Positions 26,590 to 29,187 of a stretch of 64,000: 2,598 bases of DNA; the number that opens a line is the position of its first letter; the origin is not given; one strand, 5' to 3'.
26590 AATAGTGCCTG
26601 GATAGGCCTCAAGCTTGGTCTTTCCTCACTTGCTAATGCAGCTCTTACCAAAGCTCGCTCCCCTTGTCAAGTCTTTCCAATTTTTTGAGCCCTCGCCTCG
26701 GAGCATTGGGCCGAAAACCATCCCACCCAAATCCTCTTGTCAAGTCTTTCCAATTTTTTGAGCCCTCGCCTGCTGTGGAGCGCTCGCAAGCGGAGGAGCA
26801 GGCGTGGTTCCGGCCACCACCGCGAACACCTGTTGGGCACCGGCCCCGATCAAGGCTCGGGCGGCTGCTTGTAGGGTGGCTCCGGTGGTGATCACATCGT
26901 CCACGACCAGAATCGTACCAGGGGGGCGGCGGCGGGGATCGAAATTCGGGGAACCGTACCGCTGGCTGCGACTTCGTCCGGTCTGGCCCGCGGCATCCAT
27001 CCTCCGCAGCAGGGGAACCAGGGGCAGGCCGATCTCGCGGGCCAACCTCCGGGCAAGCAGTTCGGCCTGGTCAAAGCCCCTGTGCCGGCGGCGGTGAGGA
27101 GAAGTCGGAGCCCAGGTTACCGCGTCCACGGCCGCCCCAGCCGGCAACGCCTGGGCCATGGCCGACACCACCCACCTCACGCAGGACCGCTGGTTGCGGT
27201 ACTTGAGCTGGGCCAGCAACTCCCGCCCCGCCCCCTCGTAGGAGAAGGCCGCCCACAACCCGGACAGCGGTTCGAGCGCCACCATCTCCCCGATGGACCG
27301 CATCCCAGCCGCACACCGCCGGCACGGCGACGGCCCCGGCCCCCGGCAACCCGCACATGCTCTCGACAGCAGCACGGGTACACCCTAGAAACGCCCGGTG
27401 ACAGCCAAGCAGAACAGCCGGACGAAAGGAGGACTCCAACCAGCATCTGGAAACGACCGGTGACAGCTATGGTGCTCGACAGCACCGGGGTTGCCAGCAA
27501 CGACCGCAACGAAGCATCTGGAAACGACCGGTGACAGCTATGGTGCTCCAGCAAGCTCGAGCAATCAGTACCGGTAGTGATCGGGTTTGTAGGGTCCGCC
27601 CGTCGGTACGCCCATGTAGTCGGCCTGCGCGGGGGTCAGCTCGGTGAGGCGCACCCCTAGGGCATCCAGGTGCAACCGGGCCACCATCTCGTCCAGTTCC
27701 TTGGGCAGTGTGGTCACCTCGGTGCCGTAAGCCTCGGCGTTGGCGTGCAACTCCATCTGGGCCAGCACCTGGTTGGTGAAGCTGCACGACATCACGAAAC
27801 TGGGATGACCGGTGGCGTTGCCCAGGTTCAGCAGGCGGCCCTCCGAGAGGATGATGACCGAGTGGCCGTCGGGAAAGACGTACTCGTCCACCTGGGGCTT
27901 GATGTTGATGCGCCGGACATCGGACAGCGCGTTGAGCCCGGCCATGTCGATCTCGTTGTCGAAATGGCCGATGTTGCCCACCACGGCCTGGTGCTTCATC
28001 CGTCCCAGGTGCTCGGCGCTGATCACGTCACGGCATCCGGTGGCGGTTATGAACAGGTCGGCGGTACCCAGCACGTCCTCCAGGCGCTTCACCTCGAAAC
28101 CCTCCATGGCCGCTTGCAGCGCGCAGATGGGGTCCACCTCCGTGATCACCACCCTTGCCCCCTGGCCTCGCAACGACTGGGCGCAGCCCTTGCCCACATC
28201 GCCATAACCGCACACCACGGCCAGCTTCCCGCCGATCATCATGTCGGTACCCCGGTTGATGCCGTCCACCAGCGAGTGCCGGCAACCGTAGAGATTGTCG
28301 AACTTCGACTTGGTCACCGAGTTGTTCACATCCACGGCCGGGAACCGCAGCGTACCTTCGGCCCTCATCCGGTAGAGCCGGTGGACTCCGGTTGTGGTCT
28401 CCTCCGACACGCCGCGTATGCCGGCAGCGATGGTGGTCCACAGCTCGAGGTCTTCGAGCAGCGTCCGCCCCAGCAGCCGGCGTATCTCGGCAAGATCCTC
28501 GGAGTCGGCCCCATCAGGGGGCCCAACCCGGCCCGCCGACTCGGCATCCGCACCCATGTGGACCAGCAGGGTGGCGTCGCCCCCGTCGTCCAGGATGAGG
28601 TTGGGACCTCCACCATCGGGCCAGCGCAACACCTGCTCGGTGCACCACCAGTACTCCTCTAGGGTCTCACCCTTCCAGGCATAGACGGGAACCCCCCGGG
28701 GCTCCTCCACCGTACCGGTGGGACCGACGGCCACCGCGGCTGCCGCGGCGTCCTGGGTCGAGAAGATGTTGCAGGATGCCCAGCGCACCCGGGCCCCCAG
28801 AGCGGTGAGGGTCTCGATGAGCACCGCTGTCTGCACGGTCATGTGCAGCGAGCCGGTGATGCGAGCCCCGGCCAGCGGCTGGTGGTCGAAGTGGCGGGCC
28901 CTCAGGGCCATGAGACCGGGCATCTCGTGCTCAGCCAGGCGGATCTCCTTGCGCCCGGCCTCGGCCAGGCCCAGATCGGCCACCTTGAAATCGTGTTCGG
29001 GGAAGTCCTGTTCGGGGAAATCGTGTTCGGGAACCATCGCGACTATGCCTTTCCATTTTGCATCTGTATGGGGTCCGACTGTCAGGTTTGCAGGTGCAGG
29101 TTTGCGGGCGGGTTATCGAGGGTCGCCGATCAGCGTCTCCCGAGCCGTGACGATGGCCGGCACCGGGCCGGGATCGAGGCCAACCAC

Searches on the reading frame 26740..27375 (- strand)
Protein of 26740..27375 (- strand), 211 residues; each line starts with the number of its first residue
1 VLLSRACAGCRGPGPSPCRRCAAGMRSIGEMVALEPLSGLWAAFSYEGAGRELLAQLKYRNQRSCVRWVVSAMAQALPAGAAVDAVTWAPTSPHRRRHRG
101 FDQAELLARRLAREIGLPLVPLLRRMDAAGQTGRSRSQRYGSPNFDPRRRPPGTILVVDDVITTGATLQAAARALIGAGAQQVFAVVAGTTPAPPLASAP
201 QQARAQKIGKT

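Call 6: search_protein_families(library=pfam, proteins=[window:26740-27375:-], max_evalue=0.01)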
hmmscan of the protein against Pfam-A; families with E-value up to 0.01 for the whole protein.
window:26740-27375:- (211 aa): 1 family
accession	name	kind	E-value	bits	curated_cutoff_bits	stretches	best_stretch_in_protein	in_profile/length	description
PF00156.33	Pribosyltran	-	1.5e-08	34.6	26.3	1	105-188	41-123/158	Phosphoribosyl transferase domain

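Call 25: find_related_loci(query=window:26740-27303:-, collection=genome_contigs, flank=10000)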
Query window:26740-27303:- (187 aa) in genome_contigs; peptide patterns used: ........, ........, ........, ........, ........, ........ (x = any residue, [..] = any of these).
599 stretches matched a pattern (row limit reached: there are more); 221 encode a relative of the query (tblastn E <= 1e-3); the best 80 are kept; 80 distinct loci.
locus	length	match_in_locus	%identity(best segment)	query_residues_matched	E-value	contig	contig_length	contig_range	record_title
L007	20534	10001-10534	70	1-178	3e-74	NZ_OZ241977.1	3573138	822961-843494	MAG: Candidatus Poriferisocius sp. isolate 487b4cec-4729-4ab4-8a52-7084cce3f8e8 chromosome 1, complete sequence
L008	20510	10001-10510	74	1-170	5e-68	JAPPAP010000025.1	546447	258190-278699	MAG: bacterium isolate IRC1_bin_38 NODE_6_length_546447_cov_33.4279, whole genome shotgun sequence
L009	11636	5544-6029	47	13-175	2e-37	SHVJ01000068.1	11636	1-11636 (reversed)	MAG: Acidimicrobiia bacterium isolate Baikal-deep-G33 BACOMB-C26750, whole genome shotgun sequence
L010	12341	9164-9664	52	15-180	2e-36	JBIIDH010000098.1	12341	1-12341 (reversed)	MAG: Ilumatobacteraceae bacterium isolate ME2000-08-17pf_3300042335_group1_bin16 Rohwer_bin98_scaffold_4436_c1, whole ge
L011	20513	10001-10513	43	2-171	3e-34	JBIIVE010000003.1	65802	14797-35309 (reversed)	MAG: Acidimicrobiales bacterium isolate ME2004-09-30_3300044641_group2_bin80 Rohwer_bin116_scaffold_137_c1, whole genome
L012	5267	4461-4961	52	15-180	2e-33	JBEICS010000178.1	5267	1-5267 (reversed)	MAG: Acidimicrobiaceae bacterium isolate Sample-101-S75-bin-152 Sample_101_S75-bin_152-k141_5668, whole genome shotgun s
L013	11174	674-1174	47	2-159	5e-33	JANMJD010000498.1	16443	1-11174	MAG: Actinomycetes bacterium isolate OTE_64_metabat_51 OTE_64_k141_899275, whole genome shotgun sequence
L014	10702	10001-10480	47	15-168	6e-32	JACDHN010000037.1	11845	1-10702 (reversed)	MAG: Acidimicrobiia bacterium isolate MGR_bin439 SD2910_NODE_414_length_11845_cov_1.901775, whole genome shotgun sequenc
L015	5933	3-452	46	31-168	2e-31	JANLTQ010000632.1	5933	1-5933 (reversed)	MAG: Acidimicrobiia bacterium isolate OTE_25_metabat_154 OTE_25_k141_2503598, whole genome shotgun sequence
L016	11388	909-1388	49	16-168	1e-30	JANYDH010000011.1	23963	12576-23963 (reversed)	MAG: Actinomycetes bacterium isolate 336R_metabinner_51 336R_k141_1776827, whole genome shotgun sequence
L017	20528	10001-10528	40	3-168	4e-30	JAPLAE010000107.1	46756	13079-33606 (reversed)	MAG: Actinomycetota bacterium isolate LacPavin_0419_WC53_MAG_57_16 LacPavin_0419_WC53_scaffold_7628, whole genome shotgu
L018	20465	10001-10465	50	11-159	2e-30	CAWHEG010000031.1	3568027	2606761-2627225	MAG: uncultured Actinomycetes bacterium isolate MFD04651.bin.1.136 genome assembly, contig: contig_7133, whole genome sh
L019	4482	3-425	58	27-167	2e-29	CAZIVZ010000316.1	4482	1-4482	MAG TPA_asm: uncultured Aquihabitans sp. isolate SRP173033_co2_32 genome assembly, contig: NODE_15633_length_4482_cov_6.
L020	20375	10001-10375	49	13-138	3e-29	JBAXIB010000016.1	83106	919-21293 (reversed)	MAG: Actinomycetes bacterium isolate ELA338 MAG338_16, whole genome shotgun sequence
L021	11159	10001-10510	46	6-170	3e-29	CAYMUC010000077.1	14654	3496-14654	MAG TPA_asm: uncultured Ilumatobacteraceae bacterium isolate SRP319275_co3_70 genome assembly, contig: NODE_4426_length_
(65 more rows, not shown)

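Call 41: search_protein_families(library=ncbifam, proteins=[window:26740-27303:-], max_evalue=0.01)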
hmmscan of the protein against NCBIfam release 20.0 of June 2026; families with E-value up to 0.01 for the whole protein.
window:26740-27303:- (187 aa): 24 families
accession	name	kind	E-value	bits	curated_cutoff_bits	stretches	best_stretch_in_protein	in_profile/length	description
TIGR00201.1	comF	subfamily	2.7e-17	63.3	233.55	1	18-160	37-184/190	ComF family protein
NF008616.0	PRK11595.1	equivalog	1.7e-09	37.5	304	1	57-160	111-221/227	DNA utilization protein GntX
TIGR01251.1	ribP_PPkin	subfamily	4.4e-06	25.8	113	1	130-163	212-245/309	ribose-phosphate diphosphokinase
NF005537.0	PRK07199.1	subfamily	1.6e-05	24.2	322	1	130-181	213-264/301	ribose-phosphate diphosphokinase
NF002320.0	PRK01259.1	subfamily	2.4e-05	23.9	297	1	130-164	216-250/316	ribose-phosphate diphosphokinase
NF002095.0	PRK00934.1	equivalog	8.6e-05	21.8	296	1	131-162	208-239/287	ribose-phosphate diphosphokinase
NF002635.0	PRK02304.1-4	subfamily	9.9e-05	21.9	146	1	130-163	117-152/188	adenine phosphoribosyltransferase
NF040646.1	HPT_Archaea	equivalog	0.00011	21.9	200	1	130-163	116-151/184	hypoxanthine/guanine phosphoribosyltransferase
NF002758.0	PRK02812.1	equivalog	0.00013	21.2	518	1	130-168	232-270/330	ribose-phosphate pyrophosphokinase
TIGR00336.1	pyrE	equivalog_domain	0.00027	20.8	106.8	1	130-163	110-143/173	orotate phosphoribosyltransferase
NF002618.0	PRK02269.1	equivalog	0.0003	20.5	460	1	131-165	220-254/321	ribose-phosphate diphosphokinase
NF002636.0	PRK02304.1-5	equivalog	0.00035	20.1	125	1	82-159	67-148/176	adenine phosphoribosyltransferase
NF002844.0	PRK03092.1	equivalog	0.00054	19.3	438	1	131-166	226-261/326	ribose-phosphate diphosphokinase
TIGR01090.1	apt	equivalog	0.00057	20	185.85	1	76-157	57-138/169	adenine phosphoribosyltransferase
NF002620.0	PRK02277.1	subfamily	0.00075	19.2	115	1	130-163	143-176/201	orotate phosphoribosyltransferase-like protein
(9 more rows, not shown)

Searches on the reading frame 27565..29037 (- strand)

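Call 6: search_protein_families(library=pfam, proteins=[window:27565-29037:-], max_evalue=0.01)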
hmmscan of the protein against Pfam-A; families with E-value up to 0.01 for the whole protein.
window:27565-29037:- (490 aa): 5 families
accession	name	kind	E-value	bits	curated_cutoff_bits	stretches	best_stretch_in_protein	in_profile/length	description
PF05221.23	AdoHcyase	-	1.1e-137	458.6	25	1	16-489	1-299/299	S-adenosyl-L-homocysteine hydrolase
PF00670.27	AdoHcyase_NAD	-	2.4e-81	272.1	27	1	248-410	1-162/162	S-adenosyl-L-homocysteine hydrolase, NAD binding domain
PF02826.25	2-Hacid_dh_C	-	1.3e-06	28.4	25.1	1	268-357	34-127/178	D-isomer specific 2-hydroxyacid dehydrogenase, NAD binding domain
PF07991.19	KARI_N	-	6.2e-05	23.1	20.6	1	269-331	3-66/165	Acetohydroxy acid isomeroreductase, NADPH-binding domain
PF02254.24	TrkA_N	-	0.0016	19.2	23.8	1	274-316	2-44/116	TrkA-N domain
